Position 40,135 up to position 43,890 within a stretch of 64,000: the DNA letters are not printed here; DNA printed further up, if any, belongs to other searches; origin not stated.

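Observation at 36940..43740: Translationally coupled SNF2 helicase / MoxR AAA+ / zincin-VWA cassette with a Sel1 protein: candidate uncharacterised conflict system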

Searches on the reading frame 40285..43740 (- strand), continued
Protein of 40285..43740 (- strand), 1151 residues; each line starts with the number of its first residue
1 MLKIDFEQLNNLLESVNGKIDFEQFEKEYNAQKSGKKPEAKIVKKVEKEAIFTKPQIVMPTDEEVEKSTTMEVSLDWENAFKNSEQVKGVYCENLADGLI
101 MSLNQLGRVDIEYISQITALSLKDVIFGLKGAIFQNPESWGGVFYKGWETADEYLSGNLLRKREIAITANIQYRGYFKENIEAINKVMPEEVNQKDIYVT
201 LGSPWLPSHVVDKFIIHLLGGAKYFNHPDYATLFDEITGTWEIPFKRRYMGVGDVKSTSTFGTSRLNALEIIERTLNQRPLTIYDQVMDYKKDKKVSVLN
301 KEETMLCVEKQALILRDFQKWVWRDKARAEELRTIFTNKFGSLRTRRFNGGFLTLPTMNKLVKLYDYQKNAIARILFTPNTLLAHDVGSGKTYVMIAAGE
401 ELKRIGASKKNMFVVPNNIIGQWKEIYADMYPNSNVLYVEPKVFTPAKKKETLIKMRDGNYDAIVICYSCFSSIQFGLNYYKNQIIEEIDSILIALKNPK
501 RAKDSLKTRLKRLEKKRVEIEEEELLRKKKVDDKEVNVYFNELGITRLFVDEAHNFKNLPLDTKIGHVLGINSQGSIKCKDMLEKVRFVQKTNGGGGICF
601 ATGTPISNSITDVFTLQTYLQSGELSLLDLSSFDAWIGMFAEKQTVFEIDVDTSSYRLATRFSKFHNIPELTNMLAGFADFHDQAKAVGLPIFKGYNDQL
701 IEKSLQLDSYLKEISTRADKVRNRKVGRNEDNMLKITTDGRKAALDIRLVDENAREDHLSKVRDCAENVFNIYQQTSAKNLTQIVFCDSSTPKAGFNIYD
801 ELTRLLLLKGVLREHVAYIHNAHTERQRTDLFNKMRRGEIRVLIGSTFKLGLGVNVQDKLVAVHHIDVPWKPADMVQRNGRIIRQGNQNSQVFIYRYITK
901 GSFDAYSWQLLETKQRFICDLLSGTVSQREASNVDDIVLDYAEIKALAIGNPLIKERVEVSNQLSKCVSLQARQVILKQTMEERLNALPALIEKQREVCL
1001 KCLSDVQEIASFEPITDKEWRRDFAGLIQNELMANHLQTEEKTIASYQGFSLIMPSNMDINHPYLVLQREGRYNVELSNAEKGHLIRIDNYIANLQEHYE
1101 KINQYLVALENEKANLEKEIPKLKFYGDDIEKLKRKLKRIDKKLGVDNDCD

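Call 18: find_encoding_contigs(protein=P0041, flank=10000, max_places=4)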
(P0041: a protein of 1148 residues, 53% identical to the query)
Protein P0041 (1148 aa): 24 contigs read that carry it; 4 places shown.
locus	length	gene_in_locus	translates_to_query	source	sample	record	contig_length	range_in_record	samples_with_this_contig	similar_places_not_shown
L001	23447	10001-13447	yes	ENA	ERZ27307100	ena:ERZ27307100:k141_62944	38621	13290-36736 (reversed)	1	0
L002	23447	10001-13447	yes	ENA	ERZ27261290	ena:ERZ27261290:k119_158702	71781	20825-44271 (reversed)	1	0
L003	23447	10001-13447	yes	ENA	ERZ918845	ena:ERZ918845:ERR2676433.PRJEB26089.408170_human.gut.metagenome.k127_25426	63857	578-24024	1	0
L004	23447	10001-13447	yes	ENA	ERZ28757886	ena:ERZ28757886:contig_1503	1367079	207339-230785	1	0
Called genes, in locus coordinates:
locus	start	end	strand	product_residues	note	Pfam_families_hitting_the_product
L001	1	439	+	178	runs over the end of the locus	PF00665:rve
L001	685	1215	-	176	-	-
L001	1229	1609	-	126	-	PF11692:DUF3289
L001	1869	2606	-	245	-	PF07504:FTP (faint)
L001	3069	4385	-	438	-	PF14689:SPOB_a, PF14501:HATPase_c_5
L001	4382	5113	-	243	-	PF00072:Response_reg, PF04397:LytTR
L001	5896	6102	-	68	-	PF00589:Phage_integrase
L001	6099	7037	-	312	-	PF13102:Phage_int_SAM_5 (faint), PF14659:Phage_int_SAM_3, PF00589:Phage_integrase (weak)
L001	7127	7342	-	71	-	PF12728:HTH_17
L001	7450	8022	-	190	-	PF02452:PemK_toxin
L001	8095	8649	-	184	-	PF04297:UPF0122 (weak), PF08281:Sigma70_r4_2 (weak), PF04545:Sigma70_r4 (weak)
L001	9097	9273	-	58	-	-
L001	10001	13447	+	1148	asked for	PF28553:WH_1, PF28554:DUF8437, PF00176:SNF2-rel_dom (weak), PF04851:ResIII (weak), PF28555:Helicase_dom, PF00271:Helicase_C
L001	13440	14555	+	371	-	PF00004:AAA (weak), PF07726:AAA_3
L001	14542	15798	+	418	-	PF13203:DUF2201_N, PF09967:DUF2201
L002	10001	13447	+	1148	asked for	PF28553:WH_1, PF28554:DUF8437, PF00176:SNF2-rel_dom (weak), PF04851:ResIII (weak), PF28555:Helicase_dom, PF00271:Helicase_C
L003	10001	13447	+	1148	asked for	PF28553:WH_1, PF28554:DUF8437, PF00176:SNF2-rel_dom (weak), PF04851:ResIII (weak), PF28555:Helicase_dom, PF00271:Helicase_C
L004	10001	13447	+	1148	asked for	PF28553:WH_1, PF28554:DUF8437, PF00176:SNF2-rel_dom (weak), PF04851:ResIII (weak), PF28555:Helicase_dom, PF00271:Helicase_C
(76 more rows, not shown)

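Call 19: find_encoding_contigs(protein=P0083, flank=10000, max_places=3)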
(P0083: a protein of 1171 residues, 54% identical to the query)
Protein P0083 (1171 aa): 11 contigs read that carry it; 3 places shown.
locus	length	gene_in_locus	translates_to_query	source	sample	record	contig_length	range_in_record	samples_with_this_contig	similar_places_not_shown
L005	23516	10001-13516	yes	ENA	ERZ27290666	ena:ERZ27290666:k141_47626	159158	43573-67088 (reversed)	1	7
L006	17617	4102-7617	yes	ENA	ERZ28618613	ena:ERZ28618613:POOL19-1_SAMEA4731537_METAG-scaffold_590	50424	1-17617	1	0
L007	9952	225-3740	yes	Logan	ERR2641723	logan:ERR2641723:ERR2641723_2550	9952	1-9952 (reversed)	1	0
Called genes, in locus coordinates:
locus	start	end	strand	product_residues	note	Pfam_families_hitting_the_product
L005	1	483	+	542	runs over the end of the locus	PF05257:CHAP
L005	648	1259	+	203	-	PF00239:Resolvase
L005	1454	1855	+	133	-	-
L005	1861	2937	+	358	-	PF13930:Endonuclea_NS_2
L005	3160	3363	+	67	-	PF13443:HTH_26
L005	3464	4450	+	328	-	PF13280:WYL (weak)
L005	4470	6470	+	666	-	PF03235:GmrSD_N, PF07510:GmrSD_C (weak)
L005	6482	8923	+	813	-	PF03235:GmrSD_N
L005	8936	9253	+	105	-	-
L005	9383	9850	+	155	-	-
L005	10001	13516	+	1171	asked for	PF28553:WH_1, PF28554:DUF8437, PF00176:SNF2-rel_dom (weak), PF04851:ResIII, PF28555:Helicase_dom, PF00271:Helicase_C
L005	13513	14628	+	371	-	PF00004:AAA, PF07726:AAA_3, PF07728:AAA_5 (faint)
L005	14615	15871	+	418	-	PF13203:DUF2201_N, PF09967:DUF2201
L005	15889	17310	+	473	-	-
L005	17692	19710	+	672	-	PF00004:AAA, PF17866:AAA_lid_6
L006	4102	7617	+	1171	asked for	PF28553:WH_1, PF28554:DUF8437, PF00176:SNF2-rel_dom (weak), PF04851:ResIII, PF28555:Helicase_dom, PF00271:Helicase_C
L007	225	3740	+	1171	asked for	PF28553:WH_1, PF28554:DUF8437, PF00176:SNF2-rel_dom (weak), PF04851:ResIII, PF28555:Helicase_dom, PF00271:Helicase_C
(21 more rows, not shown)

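Call 29: find_related_loci(query=A1, collection=genome_contigs, flank=10000)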
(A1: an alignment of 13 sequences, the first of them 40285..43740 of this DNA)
Query A1 (1151 aa) in genome_contigs; peptide patterns used: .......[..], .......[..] (x = any residue, [..] = any of these).
599 stretches matched a pattern (row limit reached: there are more); 577 encode a relative of the query (tblastn E <= 1e-3); the best 80 are kept; 80 distinct loci.
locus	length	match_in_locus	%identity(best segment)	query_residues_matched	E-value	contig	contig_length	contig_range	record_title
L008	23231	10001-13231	54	62-1147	0e+0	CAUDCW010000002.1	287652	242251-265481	MAG TPA_asm: uncultured Oscillospiraceae bacterium isolate ERR9578160_bin.19_MetaWRAP_v1.3_MAG genome assembly, contig:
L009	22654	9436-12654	54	63-1147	0e+0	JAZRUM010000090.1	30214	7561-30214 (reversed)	MAG: Faecousia sp. isolate T1900045336_YK20190025.MAGScoT_cleanbin_000087 SGB_6612_k141_17123, whole genome shotgun sequ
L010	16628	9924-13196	53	65-1147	0e+0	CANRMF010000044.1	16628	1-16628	MAG: uncultured Lachnospiraceae bacterium isolate Lapin-030__bin97 genome assembly, contig: Lapin-030__NODE_4800_length_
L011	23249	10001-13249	53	61-1141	0e+0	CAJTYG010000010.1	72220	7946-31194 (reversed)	MAG TPA_asm: uncultured Christensenella sp. isolate MGBC124771 genome assembly, contig: MGBC124771.10, whole genome shot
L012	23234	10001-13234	53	63-1149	0e+0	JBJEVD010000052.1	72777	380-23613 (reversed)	MAG: Candidatus Coproplasma sp. isolate LOHA07_bin.016 NODE_82_length_72777_cov_13.289789, whole genome shotgun sequence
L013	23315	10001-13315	52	23-1146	0e+0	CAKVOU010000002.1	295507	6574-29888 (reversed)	MAG: uncultured Eubacteriales bacterium isolate REFINED_METABAT215_TOP10_CONTIGS_1500_ASSEMBLY_K77_MERGED__Hadza_MoBio_h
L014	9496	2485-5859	53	2-1146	0e+0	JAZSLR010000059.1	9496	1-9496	MAG: Acutalibacteraceae bacterium isolate T1900044557_TS20190023.MAGScoT_cleanbin_000050 SGB_317_k141_969012, whole geno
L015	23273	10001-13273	53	65-1147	0e+0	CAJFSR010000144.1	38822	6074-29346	Candidatus Neochristensenella gallicola isolate Chicken_24_mag_190 genome assembly, contig: MAGpy_11413_24_idba_bin_190_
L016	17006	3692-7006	53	23-1146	0e+0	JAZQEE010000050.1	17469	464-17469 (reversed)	MAG: Acutalibacteraceae bacterium isolate T1900044635_TS20190101.MAGScoT_cleanbin_000019 SGB_1129_k141_309170, whole gen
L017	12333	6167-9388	54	65-1147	0e+0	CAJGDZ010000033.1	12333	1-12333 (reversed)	MAG: uncultured Clostridia bacterium isolate MAG52 genome assembly, contig: k141_5134534_length_12333_cov_10.7721, whole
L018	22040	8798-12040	53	62-1147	0e+0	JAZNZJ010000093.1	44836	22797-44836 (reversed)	MAG: Candidatus Fimenecus sp. isolate T1900044768_TS20190234.MAGScoT_cleanbin_000009 SGB_2435_k141_2413089, whole genome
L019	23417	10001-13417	52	6-1147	0e+0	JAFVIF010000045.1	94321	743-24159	MAG: Clostridia bacterium isolate RGIG5194 Sheep_Cecum-1__c404511, whole genome shotgun sequence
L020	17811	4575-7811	53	62-1149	0e+0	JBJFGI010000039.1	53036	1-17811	MAG: Candidatus Coproplasma sp. isolate PUUB45_bin.011 NODE_320_length_53036_cov_23.118174, whole genome shotgun sequenc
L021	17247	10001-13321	53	26-1147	0e+0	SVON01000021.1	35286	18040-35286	MAG: Oscillospiraceae bacterium isolate SIG566 NODE_5718_length_35286_cov_2.860178, whole genome shotgun sequence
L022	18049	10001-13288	54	43-1146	0e+0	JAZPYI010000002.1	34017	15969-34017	MAG: Acutalibacteraceae bacterium isolate T1900044648_TS20190114.MAGScoT_cleanbin_000002 SGB_1390_k141_397363, whole gen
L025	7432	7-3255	54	62-1146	0e+0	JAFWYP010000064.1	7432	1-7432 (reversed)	MAG: Clostridia bacterium isolate RGIG6189 Sheep_Rectum-1__c997654, whole genome shotgun sequence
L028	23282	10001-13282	53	65-1147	0e+0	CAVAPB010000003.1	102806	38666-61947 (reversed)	Anaerovoracaceae bacterium isolate G02646-L1_cleanbin_000008 genome assembly, contig: Spades_G02646-L1_contig_73, whole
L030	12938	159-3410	53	65-1147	0e+0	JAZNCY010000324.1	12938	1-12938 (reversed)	MAG: Acutalibacteraceae bacterium isolate T1900044729_TS20190195.MAGScoT_cleanbin_000040 SGB_1993_k141_1284437, whole ge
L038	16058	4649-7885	53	62-1148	0e+0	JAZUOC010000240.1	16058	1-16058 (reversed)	MAG: Acutalibacteraceae bacterium isolate T1900044877_TS20190343.MAGScoT_cleanbin_000020 SGB_3194_k141_1778562, whole ge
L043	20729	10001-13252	54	65-1147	0e+0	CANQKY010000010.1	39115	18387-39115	MAG: uncultured Clostridia bacterium isolate Lapin-016__bin17 genome assembly, contig: Lapin-016__NODE_843_length_39115_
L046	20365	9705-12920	53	62-1146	0e+0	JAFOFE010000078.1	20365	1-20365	MAG: Clostridia bacterium isolate RGIG412 Dairy_cattle_Colon-5__c643211, whole genome shotgun sequence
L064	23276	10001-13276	51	69-1149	0e+0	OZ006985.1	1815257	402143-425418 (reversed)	MAG: uncultured Christensenellaceae bacterium isolate metabat2_pooled_hifiasm.1589 MAG genome assembly, chromosome: 1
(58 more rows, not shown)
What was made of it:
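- Distribution is patchy (hundreds of 185,579 species genomes, call 29).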

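Call 32: search_protein_families(library=pfam, proteins=[L046:2335-3384:+, L030:5906-7924:+, L025:5647-6534:+, L043:17031-17876:+, L046:16128-17621:-, L028:21627-22925:+, L064:8471-9160:+, L015:6237-8678:+, L028:5161-7158:+, L038:11261-12157:+], max_evalue=0.001)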
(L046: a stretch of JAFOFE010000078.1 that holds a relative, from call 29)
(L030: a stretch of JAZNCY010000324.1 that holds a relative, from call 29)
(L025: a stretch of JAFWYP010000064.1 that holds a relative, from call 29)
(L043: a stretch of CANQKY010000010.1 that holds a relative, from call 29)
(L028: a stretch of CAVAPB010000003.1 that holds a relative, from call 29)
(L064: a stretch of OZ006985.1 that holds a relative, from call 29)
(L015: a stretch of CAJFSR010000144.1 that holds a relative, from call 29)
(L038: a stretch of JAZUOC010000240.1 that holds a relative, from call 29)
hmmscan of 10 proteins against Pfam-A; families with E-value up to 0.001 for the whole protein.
L046:2335-3384:+ (349 aa): 2 families
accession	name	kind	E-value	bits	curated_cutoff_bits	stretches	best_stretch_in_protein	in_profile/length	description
PF13280.12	WYL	-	2.1e-10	40.9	21.8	1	164-232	3-67/70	WYL domain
PF25583.1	WCX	-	0.00012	22.8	23.9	1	272-343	4-74/76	WCX domain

L030:5906-7924:+ (672 aa): 4 families
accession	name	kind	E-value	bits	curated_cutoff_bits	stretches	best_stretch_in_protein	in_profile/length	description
PF17866.7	AAA_lid_6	-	1.2e-16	61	24.3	1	595-654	3-60/60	AAA lid domain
PF00004.35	AAA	-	9e-16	58.9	21.2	1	438-548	1-114/131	ATPase family associated with various cellular activities (AAA)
PF13401.12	AAA_22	-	9.1e-05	23.2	27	0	436-545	6-124/130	AAA domain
PF07728.20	AAA_5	-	0.00023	21.6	22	1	437-507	1-75/139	AAA domain (dynein-related subfamily)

L025:5647-6534:+ (295 aa): 2 families
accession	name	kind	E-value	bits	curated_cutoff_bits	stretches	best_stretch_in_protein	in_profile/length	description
PF13306.12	LRR_5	-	1.4e-26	93.3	27.7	1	147-257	2-111/127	BspA type Leucine rich repeat region (6 copies)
PF13855.12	LRR_8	-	9.1e-05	22.6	27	0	147-190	15-59/61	Leucine rich repeat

L043:17031-17876:+ (281 aa): 0 families

L046:16128-17621:- (497 aa): 2 families
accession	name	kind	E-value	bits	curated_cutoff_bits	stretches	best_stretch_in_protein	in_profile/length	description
PF11074.14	DUF2779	-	5.3e-45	153.2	23.3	1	299-424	1-126/126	Domain of unknown function(DUF2779)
PF01930.23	Cas_Cas4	-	0.00024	21.7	22.7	0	100-222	54-158/160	Domain of unknown function DUF83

L028:21627-22925:+ (432 aa): 7 families
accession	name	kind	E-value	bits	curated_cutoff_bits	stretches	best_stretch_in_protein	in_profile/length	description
PF00004.35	AAA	-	3.3e-23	83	21.2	1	47-168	1-130/131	ATPase family associated with various cellular activities (AAA)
PF01434.24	Peptidase_M41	-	7.1e-10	39.5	29.9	1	252-421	4-191/191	Peptidase family M41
PF13191.12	AAA_16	-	5.2e-06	27.5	32.6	0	36-75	16-56/167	AAA ATPase domain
PF20720.3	nSTAND3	-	5.7e-06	26.6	27.2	1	47-155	20-121/155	Novel STAND NTPase 3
PF05673.19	DUF815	-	3.8e-05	23.4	23.8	1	11-147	28-151/249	Protein of unknown function (DUF815)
PF17862.7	AAA_lid_3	-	4.6e-05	23.3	27.2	1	191-234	1-44/45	AAA+ lid domain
PF13479.12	AAA_24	-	9.6e-05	22.7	27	1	46-151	4-79/195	AAA domain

L064:8471-9160:+ (229 aa): 3 families
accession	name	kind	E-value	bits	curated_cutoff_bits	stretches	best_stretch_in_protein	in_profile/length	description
PF00149.33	Metallophos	-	1.1e-13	52.5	21.5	1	4-175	5-160/191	Calcineurin-like phosphoesterase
PF12850.12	Metallophos_2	-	6.3e-05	23.5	27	1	4-178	5-127/154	Calcineurin-like phosphoesterase superfamily domain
PF06874.16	FBPase_2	-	0.00073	18.3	27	0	28-64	185-221/639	Firmicute fructose-1,6-bisphosphatase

L015:6237-8678:+ (813 aa): 1 family
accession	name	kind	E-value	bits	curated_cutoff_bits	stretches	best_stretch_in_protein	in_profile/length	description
PF03235.19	GmrSD_N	-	3.2e-19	70.3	33.2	1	28-278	9-198/199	GmrSD restriction endonuclease, N-terminal domain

L028:5161-7158:+ (665 aa): 1 family
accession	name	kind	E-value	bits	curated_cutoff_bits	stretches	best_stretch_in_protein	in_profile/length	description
PF03235.19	GmrSD_N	-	9e-34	117.8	33.2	1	19-206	2-199/199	GmrSD restriction endonuclease, N-terminal domain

L038:11261-12157:+ (298 aa): 1 family
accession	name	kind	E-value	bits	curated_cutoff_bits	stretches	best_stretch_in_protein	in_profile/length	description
PF06189.17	5-nucleotidase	-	7.4e-133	442.4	28.2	1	1-297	1-298/302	5'-nucleotidase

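Call 39: search_solved_structures(query=window:40285-43740:-, max_evalue=0.01)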
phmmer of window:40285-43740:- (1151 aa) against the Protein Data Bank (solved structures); distinct sequences matched with E-value up to 0.01: 9.
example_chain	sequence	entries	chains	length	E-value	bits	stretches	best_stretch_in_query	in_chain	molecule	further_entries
1z63_A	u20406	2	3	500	1.8e-08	35.8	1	808-925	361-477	Helicase of the snf2/rad54 family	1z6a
1z5z_A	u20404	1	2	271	2.5e-05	25.4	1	808-925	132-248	Helicase of the snf2/rad54 family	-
6p66_A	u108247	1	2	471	2.6e-05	25.4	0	356-425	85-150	DNA repair protein RAD25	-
2fwr_A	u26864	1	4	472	2.6e-05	25.4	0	356-425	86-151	DNA repair protein RAD25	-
2hjv_A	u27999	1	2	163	0.00032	21.7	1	818-893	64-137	ATP-dependent RNA helicase dbpA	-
6g7e_B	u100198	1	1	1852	0.0028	18.6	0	824-932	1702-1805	Helicase-like protein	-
7z7n_E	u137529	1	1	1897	0.0029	18.6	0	824-932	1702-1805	Helicase-like protein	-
7zb5_E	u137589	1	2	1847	0.0029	18.6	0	824-932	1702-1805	Helicase-like protein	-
7z8s_E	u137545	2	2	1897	0.003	18.5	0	824-932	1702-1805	Helicase-like protein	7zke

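Call 42: find_related_loci(query=A1, collection=viral_contigs, flank=10000)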
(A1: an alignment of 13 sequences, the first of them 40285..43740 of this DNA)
Query A1 (1151 aa) in viral_contigs; peptide patterns used: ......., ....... (x = any residue, [..] = any of these).
93 stretches matched a pattern; 62 encode a relative of the query (tblastn E <= 1e-3); 62 distinct loci.
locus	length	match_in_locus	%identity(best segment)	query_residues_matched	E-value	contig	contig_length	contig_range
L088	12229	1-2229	53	397-1146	0e+0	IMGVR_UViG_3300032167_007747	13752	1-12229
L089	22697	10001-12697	37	92-985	0e+0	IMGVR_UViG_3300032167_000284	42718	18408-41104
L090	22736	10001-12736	37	92-995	0e+0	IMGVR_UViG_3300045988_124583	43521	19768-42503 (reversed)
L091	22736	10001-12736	37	92-995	0e+0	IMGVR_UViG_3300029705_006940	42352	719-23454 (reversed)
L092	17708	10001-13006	35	90-1053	2e-173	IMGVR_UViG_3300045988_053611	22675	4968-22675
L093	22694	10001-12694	35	90-971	6e-173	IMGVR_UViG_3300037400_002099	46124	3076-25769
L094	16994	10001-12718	35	91-971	5e-172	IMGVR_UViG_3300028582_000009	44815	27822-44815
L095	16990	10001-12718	35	91-971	5e-172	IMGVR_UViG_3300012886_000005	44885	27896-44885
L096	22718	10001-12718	35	91-971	5e-172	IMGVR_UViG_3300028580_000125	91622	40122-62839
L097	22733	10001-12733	35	89-987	1e-170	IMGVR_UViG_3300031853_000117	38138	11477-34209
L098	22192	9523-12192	35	90-970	1e-169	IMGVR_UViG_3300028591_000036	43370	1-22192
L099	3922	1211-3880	37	90-974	1e-172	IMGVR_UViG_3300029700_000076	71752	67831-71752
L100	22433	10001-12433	36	93-884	4e-162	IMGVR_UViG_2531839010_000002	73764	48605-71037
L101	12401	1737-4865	31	90-1118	1e-161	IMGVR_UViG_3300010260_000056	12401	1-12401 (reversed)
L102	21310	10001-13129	31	90-1118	7e-161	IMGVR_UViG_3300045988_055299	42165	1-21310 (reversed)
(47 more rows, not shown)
